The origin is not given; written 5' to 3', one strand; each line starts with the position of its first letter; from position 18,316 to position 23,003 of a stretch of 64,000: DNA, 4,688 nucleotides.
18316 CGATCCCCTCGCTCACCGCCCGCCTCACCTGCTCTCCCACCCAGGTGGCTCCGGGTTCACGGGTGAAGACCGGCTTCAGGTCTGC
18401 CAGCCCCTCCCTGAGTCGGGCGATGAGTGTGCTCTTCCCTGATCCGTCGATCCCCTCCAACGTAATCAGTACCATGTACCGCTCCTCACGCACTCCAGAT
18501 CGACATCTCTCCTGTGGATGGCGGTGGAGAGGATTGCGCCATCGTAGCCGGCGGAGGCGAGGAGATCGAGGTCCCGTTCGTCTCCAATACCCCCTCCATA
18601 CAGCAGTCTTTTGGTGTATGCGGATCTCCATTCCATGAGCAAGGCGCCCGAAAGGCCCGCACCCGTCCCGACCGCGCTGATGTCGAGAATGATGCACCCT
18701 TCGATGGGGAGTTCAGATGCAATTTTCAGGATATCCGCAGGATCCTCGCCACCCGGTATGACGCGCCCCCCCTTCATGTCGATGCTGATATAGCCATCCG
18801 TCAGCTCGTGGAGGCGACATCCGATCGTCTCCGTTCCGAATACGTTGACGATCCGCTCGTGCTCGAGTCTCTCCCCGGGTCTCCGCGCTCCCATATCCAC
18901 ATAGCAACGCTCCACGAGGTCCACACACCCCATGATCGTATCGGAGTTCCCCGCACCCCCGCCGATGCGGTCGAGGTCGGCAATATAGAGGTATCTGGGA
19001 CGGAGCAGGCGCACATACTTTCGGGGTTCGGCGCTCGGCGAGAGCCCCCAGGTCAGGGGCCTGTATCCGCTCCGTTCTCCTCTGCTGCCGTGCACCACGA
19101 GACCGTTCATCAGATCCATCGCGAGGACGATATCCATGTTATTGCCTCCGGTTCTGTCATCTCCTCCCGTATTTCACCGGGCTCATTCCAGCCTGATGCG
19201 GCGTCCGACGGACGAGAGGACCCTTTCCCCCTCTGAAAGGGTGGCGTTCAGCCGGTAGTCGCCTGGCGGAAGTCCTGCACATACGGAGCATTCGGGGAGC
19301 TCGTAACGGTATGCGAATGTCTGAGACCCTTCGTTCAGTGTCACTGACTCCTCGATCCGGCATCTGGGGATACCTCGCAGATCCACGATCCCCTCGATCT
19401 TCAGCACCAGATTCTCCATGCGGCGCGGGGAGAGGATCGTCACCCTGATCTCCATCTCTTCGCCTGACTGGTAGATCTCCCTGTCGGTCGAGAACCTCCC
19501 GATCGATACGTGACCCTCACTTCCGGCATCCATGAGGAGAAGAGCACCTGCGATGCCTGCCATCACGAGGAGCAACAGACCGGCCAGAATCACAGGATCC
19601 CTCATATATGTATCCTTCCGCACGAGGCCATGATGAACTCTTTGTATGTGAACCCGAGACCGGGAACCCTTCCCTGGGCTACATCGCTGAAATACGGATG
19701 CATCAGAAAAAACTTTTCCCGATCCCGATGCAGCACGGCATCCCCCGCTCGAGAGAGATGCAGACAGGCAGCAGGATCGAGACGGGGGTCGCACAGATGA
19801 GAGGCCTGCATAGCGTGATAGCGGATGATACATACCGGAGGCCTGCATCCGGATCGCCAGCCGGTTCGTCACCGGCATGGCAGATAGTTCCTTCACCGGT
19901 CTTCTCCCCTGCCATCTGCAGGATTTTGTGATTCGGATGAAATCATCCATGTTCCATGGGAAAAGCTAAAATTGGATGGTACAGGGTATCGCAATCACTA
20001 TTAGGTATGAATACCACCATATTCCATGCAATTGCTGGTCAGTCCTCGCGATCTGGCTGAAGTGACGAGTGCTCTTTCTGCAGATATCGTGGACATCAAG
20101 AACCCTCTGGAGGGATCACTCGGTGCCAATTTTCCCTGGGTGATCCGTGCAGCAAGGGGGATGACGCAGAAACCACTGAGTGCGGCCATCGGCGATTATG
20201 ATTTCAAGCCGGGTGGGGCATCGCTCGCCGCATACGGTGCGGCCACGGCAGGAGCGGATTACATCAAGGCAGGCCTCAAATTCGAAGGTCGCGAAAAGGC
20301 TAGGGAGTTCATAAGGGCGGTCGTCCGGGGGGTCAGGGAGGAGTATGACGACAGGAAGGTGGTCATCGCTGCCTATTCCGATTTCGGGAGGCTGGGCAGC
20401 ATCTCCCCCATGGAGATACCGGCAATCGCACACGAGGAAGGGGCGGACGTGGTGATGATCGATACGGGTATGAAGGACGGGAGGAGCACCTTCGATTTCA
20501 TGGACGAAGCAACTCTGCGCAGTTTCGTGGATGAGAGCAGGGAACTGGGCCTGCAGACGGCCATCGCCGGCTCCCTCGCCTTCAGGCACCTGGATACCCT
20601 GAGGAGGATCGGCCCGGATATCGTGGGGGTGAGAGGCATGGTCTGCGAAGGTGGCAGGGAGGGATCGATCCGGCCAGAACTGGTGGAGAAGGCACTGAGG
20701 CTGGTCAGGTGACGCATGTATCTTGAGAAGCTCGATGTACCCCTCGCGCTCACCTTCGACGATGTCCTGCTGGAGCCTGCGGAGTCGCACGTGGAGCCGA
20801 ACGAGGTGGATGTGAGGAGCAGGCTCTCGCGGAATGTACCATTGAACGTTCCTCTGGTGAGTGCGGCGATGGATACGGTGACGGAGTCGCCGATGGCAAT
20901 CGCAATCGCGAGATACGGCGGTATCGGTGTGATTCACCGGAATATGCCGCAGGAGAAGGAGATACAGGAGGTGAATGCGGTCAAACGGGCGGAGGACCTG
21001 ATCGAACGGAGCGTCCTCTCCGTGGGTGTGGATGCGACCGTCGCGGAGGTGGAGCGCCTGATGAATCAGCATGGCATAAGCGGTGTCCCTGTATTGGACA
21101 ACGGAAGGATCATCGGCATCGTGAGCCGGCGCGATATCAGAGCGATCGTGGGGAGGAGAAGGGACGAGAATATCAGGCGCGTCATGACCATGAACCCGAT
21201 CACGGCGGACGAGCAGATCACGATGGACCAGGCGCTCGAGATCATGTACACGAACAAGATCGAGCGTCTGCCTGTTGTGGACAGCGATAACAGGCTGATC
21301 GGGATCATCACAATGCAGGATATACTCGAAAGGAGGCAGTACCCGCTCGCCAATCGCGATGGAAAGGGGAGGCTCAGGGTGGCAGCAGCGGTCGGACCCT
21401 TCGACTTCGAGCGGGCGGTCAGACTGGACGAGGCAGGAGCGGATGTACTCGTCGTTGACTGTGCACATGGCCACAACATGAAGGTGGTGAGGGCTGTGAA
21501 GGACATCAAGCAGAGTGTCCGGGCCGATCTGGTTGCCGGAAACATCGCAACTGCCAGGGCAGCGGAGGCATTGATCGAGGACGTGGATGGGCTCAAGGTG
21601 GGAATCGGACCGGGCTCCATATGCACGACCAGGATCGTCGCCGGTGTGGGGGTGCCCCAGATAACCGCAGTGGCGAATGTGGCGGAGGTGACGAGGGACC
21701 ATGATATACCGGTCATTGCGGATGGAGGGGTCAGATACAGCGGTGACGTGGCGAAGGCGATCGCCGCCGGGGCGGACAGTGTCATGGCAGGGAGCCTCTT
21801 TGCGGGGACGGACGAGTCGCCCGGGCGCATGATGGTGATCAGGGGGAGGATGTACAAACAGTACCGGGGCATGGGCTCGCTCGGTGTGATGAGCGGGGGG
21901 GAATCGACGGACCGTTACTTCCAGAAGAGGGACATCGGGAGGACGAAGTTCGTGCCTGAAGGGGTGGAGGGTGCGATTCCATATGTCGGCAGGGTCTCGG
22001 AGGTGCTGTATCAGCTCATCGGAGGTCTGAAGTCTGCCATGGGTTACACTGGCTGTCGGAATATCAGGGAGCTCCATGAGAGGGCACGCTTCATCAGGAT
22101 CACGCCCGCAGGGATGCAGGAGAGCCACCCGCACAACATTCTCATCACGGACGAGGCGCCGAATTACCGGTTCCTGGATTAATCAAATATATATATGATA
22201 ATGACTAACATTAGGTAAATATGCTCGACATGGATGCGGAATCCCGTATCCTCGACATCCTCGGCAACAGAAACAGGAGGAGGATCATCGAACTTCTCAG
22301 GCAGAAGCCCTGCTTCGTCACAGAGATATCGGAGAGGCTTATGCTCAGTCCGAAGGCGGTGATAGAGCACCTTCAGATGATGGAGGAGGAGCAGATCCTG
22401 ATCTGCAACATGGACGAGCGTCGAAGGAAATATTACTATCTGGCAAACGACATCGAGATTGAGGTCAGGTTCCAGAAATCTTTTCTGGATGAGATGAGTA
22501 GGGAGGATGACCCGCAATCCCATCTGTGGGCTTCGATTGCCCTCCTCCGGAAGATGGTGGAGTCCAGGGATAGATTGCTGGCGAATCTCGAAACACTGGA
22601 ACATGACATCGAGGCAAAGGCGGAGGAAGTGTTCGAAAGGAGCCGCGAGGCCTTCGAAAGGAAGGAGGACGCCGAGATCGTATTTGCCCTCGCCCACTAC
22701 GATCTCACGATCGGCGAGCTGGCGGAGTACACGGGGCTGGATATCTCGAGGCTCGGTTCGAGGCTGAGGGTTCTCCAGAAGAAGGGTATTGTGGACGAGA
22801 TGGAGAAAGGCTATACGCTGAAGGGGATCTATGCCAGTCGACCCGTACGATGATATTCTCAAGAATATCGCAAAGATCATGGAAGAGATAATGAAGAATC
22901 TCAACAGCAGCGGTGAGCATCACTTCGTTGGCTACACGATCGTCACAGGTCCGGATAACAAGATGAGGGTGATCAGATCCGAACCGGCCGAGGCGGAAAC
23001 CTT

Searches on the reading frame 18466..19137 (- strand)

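Call 65: search_protein_families(library=pfam, proteins=[window:18466-19137:-], max_evalue=0.00001)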
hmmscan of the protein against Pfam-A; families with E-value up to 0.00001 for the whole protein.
window:18466-19137:- (223 aa): 1 family
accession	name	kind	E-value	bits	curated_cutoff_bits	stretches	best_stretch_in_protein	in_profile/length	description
PF00977.27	His_biosynth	-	2.8e-13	50.3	23.6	1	3-212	2-227/228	Histidine biosynthesis protein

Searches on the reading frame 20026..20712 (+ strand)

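Call 66: search_protein_families(library=pfam, proteins=[window:20026-20712:+], max_evalue=0.00001)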
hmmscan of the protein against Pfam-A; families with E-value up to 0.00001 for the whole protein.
window:20026-20712:+ (228 aa): 1 family
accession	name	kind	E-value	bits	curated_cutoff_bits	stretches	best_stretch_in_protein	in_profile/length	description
PF04476.19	4HFCP_synth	-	4.4e-79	265.9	22.4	1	3-222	1-226/228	4-HFC-P synthase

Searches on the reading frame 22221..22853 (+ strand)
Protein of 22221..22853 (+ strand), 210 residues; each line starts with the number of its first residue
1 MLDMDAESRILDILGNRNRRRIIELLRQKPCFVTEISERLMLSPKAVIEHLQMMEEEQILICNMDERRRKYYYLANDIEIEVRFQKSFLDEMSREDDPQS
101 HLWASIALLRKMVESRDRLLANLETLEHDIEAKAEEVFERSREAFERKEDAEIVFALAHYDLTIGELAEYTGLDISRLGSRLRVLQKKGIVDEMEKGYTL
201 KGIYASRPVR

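Call 50: search_protein_families(library=pfam, proteins=[window:22221-22853:+], max_evalue=0.001)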
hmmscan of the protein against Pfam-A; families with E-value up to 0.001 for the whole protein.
window:22221-22853:+ (210 aa): 12 families
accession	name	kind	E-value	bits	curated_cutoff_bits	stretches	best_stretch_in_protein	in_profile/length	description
PF01022.26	HTH_5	-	7.1e-17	61.5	22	2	18-57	3-42/47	Bacterial regulatory protein, arsR family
PF13412.12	HTH_24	-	1.9e-09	37.4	21.9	0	16-59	2-46/48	Winged helix-turn-helix DNA-binding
PF21476.4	PF0610-like_N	-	3.1e-09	37.4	33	1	19-52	3-36/50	PF0610-like, N-terminal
PF12840.13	HTH_20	-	7e-07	29.6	27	1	14-56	1-44/51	Helix-turn-helix domain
PF12802.13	MarR_2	-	9.9e-07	29.3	27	1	152-192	9-51/61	MarR family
PF09339.16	HTH_IclR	-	2.9e-05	24.2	22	0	155-191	12-48/52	IclR helix-turn-helix domain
PF24270.1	HTH_Cmi2_C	-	7.2e-05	23.5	27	0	129-198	52-125/125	Cmi2, C-terminal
PF25212.1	HVO_A0114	-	0.00023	21.3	27.6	0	13-71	19-77/84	HVO_A0114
PF01047.28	MarR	-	0.00025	21.3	24.6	0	161-192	17-48/59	MarR family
PF17782.7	DprA_WH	-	0.00027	21.3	22.9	0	18-55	13-50/61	DprA winged helix domain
PF01978.25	TrmB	-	0.00077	19.7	25.6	0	157-198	17-59/68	Sugar-specific transcriptional regulator TrmB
PF08279.18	HTH_11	-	0.00098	19.4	25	0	19-58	2-43/55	HTH domain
